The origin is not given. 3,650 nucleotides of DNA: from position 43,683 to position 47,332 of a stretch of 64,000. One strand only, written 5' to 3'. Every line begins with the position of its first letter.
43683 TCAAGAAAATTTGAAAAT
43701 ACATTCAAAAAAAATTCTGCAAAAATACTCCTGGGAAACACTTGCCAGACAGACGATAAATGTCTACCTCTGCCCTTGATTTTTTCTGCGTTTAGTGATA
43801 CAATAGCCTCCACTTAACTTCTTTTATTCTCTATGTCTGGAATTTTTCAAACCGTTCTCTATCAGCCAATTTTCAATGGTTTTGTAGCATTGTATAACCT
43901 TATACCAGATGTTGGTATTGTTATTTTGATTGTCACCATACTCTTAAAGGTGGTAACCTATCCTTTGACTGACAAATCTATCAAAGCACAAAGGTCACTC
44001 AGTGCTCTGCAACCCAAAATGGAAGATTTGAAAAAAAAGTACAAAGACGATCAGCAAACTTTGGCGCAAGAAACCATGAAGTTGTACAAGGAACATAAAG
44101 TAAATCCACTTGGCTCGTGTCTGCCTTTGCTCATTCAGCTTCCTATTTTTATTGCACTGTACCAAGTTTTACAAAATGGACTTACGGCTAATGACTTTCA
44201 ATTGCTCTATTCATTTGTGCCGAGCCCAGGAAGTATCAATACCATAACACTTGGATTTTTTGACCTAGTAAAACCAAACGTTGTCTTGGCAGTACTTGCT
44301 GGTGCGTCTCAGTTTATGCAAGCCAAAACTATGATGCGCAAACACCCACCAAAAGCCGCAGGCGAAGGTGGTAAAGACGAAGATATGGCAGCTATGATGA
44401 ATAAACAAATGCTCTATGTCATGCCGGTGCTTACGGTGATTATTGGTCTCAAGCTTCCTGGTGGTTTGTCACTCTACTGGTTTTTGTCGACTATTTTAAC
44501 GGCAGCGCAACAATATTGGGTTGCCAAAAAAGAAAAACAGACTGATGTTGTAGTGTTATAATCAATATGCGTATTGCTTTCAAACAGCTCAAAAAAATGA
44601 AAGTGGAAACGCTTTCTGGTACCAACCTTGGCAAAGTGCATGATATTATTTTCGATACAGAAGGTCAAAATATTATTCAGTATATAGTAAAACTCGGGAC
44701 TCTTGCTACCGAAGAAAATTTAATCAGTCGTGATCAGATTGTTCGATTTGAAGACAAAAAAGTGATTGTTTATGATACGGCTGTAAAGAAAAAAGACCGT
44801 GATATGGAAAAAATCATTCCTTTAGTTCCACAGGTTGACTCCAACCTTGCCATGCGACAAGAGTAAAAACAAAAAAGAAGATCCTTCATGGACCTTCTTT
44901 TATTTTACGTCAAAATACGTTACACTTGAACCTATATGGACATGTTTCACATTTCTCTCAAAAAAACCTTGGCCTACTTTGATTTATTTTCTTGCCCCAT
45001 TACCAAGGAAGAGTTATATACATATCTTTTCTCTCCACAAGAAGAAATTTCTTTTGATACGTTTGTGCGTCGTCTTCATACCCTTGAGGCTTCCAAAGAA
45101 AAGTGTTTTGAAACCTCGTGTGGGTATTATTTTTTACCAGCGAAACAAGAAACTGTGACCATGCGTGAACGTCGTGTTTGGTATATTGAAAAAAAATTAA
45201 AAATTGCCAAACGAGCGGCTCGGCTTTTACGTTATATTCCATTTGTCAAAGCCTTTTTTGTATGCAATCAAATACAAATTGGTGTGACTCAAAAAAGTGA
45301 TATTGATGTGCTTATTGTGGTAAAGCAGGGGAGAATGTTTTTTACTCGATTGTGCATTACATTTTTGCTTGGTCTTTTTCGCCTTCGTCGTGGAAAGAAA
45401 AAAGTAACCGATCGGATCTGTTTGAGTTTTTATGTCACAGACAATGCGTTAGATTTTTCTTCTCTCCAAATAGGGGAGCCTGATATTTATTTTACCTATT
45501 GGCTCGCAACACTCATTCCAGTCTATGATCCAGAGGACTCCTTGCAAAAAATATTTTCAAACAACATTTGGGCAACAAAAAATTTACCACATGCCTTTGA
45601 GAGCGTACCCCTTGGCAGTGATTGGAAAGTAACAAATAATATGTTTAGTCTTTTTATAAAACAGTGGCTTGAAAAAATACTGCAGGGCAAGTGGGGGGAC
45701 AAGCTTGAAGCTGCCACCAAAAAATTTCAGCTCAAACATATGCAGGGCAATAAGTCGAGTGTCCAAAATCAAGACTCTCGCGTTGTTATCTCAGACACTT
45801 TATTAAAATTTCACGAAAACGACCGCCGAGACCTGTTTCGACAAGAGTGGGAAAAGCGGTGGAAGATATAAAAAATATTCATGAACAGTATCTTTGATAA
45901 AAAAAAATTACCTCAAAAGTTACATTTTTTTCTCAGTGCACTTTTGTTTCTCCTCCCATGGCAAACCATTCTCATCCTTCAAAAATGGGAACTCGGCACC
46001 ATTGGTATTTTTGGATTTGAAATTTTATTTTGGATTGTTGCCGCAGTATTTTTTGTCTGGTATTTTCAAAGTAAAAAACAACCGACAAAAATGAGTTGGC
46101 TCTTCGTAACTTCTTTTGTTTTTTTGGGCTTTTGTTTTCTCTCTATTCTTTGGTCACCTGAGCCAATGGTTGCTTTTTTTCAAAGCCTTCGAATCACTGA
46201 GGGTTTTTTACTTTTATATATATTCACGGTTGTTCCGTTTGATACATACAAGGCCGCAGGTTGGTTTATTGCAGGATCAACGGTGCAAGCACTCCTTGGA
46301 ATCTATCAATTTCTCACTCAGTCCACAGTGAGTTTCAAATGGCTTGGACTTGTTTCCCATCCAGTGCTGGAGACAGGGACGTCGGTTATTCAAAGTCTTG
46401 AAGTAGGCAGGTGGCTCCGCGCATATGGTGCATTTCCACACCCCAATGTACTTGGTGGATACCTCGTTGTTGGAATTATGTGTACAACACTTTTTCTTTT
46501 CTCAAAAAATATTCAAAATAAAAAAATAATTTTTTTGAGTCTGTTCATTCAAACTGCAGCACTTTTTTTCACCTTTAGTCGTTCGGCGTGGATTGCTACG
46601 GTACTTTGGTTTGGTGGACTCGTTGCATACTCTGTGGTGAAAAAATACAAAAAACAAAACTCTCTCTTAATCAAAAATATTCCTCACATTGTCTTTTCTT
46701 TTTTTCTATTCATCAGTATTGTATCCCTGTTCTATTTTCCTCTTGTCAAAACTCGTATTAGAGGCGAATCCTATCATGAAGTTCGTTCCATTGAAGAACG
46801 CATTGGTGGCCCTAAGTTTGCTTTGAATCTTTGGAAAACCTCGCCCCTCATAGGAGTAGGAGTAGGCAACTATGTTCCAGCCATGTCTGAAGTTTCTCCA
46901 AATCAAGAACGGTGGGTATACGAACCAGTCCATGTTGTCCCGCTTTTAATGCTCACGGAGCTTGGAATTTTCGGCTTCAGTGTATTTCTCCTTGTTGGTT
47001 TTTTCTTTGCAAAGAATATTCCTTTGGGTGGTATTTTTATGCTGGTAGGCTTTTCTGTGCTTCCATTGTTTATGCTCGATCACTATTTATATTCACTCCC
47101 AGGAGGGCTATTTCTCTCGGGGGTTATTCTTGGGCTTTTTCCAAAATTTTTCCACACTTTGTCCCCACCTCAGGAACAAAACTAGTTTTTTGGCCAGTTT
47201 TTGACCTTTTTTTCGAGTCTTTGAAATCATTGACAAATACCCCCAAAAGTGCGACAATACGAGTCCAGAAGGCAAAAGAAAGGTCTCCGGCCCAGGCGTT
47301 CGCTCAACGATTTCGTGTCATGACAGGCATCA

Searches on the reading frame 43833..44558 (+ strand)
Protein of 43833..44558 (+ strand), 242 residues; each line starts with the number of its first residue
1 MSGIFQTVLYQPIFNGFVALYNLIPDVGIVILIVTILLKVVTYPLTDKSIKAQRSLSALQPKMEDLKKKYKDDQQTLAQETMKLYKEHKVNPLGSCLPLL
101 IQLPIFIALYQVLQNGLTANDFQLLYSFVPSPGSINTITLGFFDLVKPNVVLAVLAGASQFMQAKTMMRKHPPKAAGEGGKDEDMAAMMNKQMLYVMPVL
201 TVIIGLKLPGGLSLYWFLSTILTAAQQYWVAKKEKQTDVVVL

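Call 57: search_protein_families(library=pfam, proteins=[window:43833-44558:+], max_evalue=0.00001)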
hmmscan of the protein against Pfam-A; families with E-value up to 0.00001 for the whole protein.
window:43833-44558:+ (242 aa): 1 family
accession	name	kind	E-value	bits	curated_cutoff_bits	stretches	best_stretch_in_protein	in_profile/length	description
PF02096.25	60KD_IMP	-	1.9e-54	184.4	35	1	28-231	2-162/163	60Kd inner membrane protein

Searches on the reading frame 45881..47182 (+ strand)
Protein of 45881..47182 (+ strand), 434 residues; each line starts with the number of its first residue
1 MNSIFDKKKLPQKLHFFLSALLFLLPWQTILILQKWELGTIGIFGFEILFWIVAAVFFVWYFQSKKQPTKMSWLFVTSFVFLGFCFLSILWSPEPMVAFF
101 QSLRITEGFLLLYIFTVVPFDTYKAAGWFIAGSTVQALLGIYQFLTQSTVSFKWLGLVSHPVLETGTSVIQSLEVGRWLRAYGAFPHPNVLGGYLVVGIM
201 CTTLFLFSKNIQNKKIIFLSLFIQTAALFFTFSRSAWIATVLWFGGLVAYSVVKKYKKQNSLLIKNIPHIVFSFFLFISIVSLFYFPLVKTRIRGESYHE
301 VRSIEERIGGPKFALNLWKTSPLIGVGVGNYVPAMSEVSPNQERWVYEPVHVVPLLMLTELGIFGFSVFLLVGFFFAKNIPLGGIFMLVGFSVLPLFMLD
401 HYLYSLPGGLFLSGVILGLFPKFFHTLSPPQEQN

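Call 35: search_protein_families(library=ncbifam, proteins=[window:45881-47182:+], max_evalue=1e-10)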
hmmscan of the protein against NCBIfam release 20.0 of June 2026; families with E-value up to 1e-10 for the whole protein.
window:45881-47182:+ (434 aa): 1 family
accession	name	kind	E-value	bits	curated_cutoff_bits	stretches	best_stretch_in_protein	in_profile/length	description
TIGR00947.1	2A73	equivalog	3.7e-12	46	366.4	1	50-371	44-356/425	IctB family putative bicarbonate transporter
